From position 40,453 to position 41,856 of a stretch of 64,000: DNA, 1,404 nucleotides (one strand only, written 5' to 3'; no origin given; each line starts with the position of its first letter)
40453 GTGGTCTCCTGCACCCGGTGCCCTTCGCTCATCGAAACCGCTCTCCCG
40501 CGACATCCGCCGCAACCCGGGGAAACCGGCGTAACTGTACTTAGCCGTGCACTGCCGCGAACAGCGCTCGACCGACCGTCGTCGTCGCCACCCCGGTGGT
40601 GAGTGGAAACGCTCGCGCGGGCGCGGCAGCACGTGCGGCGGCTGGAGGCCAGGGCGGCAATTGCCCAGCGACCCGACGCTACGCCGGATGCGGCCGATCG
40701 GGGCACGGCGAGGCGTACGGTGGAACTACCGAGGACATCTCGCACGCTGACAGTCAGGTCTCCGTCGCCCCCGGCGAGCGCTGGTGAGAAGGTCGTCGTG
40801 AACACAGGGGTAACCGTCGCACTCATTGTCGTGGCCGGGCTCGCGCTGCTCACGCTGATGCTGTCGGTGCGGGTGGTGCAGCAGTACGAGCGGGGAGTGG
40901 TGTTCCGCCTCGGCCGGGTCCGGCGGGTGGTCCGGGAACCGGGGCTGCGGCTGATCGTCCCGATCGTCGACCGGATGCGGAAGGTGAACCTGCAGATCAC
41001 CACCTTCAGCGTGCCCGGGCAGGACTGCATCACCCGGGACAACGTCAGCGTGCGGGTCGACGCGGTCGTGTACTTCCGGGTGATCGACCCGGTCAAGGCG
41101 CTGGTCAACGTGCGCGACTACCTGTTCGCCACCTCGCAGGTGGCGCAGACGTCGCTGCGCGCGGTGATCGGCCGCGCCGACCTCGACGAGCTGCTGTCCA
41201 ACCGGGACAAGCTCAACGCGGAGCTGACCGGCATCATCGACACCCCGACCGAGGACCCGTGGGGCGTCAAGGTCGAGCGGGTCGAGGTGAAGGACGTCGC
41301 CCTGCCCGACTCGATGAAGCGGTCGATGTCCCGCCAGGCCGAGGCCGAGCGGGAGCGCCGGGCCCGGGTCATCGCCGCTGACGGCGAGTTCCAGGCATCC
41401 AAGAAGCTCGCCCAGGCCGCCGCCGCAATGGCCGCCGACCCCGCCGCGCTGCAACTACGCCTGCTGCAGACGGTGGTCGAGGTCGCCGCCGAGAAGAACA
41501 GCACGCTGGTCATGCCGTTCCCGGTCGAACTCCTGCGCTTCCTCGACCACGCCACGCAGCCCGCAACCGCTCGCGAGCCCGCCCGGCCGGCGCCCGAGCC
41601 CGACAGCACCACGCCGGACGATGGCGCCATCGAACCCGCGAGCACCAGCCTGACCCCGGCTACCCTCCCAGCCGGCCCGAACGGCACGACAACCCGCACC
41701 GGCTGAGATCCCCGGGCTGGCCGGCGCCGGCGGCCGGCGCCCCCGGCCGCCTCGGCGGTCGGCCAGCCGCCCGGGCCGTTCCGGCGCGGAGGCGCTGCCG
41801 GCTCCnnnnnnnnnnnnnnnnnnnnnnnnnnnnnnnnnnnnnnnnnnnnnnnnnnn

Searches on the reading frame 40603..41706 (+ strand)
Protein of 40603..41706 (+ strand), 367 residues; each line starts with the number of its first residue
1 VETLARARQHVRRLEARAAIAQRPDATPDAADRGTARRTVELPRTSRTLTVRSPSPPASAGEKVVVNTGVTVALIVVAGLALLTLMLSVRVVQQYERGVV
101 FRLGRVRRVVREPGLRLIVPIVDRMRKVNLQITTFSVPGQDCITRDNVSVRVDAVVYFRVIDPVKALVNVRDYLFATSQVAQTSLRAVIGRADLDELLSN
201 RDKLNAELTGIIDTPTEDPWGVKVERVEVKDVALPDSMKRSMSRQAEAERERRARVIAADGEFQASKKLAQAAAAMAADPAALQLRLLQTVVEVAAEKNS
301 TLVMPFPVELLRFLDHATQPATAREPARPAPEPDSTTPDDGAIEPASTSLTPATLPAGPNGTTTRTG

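Call 16: search_protein_families(library=pfam, proteins=[window:40603-41706:+], max_evalue=0.01)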
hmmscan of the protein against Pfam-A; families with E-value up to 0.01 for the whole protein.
window:40603-41706:+ (367 aa): 2 families
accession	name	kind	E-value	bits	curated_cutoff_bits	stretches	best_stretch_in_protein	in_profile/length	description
PF01145.31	Band_7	-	3.5e-38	131.9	23.6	1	91-262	2-175/176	SPFH domain / Band 7 family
PF13421.11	Band_7_1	-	0.00042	20.4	24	1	179-247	139-208/211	SPFH domain-Band 7 family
